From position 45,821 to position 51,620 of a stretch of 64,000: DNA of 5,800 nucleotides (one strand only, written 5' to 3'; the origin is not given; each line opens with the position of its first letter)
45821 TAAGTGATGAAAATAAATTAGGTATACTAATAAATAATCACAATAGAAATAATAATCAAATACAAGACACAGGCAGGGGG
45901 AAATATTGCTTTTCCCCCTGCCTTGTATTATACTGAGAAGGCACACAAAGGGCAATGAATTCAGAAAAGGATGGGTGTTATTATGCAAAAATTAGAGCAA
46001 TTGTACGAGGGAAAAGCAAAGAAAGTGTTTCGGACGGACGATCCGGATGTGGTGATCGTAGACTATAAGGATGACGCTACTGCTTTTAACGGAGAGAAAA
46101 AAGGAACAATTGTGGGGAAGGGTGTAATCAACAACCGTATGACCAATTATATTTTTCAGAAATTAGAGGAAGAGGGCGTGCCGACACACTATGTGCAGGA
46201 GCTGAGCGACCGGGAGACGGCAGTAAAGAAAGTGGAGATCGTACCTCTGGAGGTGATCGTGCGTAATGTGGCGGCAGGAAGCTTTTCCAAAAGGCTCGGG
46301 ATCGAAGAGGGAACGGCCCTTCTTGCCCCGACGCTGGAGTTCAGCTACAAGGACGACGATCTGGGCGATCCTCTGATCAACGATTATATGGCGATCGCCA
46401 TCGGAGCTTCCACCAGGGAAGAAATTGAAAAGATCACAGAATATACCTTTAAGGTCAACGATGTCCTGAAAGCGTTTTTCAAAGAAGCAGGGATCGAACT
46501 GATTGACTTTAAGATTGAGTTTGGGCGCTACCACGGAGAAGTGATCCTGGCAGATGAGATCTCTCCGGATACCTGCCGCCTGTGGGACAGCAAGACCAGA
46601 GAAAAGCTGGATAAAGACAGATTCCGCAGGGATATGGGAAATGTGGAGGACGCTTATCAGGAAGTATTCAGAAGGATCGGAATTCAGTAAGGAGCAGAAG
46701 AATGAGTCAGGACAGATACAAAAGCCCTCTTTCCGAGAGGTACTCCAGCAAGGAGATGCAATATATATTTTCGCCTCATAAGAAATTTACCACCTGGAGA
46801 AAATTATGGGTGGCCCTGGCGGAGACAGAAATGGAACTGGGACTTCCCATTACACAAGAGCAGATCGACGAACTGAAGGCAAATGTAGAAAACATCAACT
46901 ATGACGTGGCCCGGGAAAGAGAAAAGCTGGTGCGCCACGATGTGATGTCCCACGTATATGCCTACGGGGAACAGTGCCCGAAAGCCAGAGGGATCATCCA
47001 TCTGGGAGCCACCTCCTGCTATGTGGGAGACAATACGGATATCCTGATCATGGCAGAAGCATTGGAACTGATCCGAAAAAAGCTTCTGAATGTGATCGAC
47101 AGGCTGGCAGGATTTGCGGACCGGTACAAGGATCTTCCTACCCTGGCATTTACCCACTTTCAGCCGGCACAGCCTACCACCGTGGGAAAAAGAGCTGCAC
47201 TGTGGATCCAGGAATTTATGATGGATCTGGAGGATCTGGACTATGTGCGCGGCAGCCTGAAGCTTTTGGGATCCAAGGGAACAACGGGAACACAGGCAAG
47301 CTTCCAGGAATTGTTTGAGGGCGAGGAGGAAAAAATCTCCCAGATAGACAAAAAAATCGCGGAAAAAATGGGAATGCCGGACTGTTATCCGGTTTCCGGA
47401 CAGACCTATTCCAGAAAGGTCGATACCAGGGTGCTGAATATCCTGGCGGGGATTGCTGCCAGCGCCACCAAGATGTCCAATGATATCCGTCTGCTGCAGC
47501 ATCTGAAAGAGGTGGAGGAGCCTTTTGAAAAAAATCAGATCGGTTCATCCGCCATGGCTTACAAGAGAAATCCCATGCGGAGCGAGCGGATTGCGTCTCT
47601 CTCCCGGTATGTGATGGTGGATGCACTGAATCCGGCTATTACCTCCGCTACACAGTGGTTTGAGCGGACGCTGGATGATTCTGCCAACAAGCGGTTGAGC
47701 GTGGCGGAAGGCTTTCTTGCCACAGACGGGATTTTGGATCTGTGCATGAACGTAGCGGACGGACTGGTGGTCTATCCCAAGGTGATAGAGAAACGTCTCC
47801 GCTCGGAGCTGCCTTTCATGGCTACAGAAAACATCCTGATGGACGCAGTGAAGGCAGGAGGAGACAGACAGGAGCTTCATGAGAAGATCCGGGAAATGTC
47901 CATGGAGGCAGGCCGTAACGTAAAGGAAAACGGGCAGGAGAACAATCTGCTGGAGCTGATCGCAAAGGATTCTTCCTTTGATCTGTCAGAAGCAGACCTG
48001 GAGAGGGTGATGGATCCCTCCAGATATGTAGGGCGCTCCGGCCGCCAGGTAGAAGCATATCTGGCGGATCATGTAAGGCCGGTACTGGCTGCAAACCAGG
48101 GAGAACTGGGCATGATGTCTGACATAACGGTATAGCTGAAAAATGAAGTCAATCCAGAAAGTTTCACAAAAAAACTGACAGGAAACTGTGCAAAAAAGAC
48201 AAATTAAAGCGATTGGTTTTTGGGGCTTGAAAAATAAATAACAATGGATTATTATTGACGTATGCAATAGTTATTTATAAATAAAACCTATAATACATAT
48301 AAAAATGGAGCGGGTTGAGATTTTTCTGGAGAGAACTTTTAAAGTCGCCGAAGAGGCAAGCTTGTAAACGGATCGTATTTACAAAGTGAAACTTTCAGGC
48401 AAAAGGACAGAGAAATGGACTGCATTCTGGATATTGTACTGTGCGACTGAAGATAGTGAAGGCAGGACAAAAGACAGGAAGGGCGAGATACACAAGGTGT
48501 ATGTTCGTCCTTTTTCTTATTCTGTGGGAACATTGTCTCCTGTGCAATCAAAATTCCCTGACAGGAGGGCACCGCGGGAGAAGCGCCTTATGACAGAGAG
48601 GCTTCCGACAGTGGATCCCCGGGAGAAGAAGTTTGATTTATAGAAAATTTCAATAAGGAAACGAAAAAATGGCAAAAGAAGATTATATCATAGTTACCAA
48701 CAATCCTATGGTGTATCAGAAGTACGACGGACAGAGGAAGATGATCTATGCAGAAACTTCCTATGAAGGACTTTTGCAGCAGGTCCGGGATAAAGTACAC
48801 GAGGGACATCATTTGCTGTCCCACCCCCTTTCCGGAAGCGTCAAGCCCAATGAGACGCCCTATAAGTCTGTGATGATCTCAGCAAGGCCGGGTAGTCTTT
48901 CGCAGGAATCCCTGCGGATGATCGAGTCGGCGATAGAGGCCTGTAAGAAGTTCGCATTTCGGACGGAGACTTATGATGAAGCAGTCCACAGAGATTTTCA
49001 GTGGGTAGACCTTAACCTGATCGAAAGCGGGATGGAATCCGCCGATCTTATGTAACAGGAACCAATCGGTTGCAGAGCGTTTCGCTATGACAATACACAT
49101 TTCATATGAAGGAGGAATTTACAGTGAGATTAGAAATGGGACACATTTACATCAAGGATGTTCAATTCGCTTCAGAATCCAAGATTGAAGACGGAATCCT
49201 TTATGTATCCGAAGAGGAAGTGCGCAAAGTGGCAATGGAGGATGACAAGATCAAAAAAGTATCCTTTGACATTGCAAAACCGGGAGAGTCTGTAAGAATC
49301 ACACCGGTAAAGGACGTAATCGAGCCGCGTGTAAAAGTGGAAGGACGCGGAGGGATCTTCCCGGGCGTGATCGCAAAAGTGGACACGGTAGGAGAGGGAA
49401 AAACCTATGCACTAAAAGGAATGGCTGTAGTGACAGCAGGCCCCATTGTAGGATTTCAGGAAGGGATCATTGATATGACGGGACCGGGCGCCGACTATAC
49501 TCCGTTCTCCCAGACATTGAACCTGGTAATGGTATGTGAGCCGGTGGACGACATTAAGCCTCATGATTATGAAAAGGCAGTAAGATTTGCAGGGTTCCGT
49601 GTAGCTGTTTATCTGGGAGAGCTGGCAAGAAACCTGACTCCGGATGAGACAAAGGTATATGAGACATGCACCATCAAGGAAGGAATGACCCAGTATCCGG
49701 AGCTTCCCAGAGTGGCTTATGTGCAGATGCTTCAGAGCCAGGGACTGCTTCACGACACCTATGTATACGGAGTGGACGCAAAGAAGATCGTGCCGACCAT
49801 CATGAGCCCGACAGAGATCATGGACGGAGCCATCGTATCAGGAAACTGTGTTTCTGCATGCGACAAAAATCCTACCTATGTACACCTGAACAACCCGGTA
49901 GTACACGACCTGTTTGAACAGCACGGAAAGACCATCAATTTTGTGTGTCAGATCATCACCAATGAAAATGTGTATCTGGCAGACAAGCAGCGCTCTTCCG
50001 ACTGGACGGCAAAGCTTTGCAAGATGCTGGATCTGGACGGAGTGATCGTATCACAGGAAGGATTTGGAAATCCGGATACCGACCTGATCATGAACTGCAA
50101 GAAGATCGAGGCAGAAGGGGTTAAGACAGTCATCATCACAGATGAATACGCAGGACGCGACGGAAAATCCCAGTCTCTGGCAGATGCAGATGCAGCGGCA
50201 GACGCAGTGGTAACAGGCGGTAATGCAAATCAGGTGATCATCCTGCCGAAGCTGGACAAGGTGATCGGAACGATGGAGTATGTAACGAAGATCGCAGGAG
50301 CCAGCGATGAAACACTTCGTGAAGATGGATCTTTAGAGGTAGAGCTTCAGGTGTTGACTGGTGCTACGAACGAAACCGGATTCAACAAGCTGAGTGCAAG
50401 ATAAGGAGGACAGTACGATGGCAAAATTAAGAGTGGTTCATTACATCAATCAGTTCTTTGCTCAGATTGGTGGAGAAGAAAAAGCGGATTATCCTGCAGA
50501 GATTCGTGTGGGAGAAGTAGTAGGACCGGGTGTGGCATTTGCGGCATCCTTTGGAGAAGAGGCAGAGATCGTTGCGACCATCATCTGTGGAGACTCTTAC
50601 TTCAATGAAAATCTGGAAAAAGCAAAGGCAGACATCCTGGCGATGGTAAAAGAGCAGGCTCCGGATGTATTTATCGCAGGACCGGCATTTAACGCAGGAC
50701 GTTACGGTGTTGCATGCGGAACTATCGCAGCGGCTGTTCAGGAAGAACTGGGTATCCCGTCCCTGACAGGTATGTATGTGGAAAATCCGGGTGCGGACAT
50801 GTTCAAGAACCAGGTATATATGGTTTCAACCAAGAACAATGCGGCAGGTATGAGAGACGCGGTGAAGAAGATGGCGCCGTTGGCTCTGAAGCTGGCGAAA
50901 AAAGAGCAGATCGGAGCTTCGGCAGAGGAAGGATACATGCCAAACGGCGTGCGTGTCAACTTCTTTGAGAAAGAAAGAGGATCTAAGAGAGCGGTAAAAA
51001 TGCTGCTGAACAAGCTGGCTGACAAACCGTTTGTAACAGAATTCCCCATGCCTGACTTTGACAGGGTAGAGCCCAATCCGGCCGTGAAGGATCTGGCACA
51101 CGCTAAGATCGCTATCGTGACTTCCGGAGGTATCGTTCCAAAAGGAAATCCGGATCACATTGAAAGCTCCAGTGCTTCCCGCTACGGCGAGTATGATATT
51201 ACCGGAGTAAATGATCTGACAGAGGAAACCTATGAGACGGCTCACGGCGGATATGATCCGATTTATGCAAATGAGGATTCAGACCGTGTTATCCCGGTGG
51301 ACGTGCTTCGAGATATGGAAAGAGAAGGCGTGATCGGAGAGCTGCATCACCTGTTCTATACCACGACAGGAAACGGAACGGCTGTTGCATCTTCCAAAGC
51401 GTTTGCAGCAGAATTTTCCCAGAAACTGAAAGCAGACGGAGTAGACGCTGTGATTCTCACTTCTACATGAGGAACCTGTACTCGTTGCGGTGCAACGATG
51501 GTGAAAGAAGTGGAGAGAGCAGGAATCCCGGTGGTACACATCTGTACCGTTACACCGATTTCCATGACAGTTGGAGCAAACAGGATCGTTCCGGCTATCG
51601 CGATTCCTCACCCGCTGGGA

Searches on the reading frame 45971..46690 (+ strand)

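Call 64: search_protein_families(library=pfam, proteins=[window:45971-46690:+], max_evalue=0.00001)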
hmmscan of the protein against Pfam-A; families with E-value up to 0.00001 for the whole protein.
window:45971-46690:+ (239 aa): 1 family
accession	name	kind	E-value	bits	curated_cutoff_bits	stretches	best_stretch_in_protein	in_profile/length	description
PF01259.24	SAICAR_synt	-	2.6e-90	302.7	20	1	10-235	1-232/233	SAICAR synthetase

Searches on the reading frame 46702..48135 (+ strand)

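Call 64: search_protein_families(library=pfam, proteins=[window:46702-48135:+], max_evalue=0.00001)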
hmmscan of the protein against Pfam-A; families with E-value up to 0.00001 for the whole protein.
window:46702-48135:+ (477 aa): 2 families
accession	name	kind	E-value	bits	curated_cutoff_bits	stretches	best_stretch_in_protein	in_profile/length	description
PF00206.25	Lyase_1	-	2.9e-24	86.5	27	1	58-305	72-311/312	Lyase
PF10397.14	ADSL_C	-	6.4e-23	81.3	32.7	1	371-452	1-78/79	Adenylosuccinate lyase C-terminus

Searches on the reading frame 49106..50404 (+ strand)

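Call 64: search_protein_families(library=pfam, proteins=[window:49106-50404:+], max_evalue=0.00001)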
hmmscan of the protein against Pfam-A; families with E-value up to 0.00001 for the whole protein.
window:49106-50404:+ (432 aa): 1 family
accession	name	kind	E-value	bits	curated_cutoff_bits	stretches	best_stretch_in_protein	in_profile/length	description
PF09338.16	Gly_reductase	-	2.7e-212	705.3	22.2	1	8-432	2-426/426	Glycine/sarcosine/betaine reductase component B subunits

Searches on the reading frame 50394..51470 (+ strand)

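Call 64: search_protein_families(library=pfam, proteins=[window:50394-51470:+], max_evalue=0.00001)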
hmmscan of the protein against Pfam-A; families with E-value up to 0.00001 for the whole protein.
window:50394-51470:+ (358 aa): 1 family
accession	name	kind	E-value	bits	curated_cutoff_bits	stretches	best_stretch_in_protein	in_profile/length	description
PF07355.17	GRDB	-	2.2e-172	573.6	22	1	11-358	1-347/347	Glycine/sarcosine/betaine reductase selenoprotein B (GRDB)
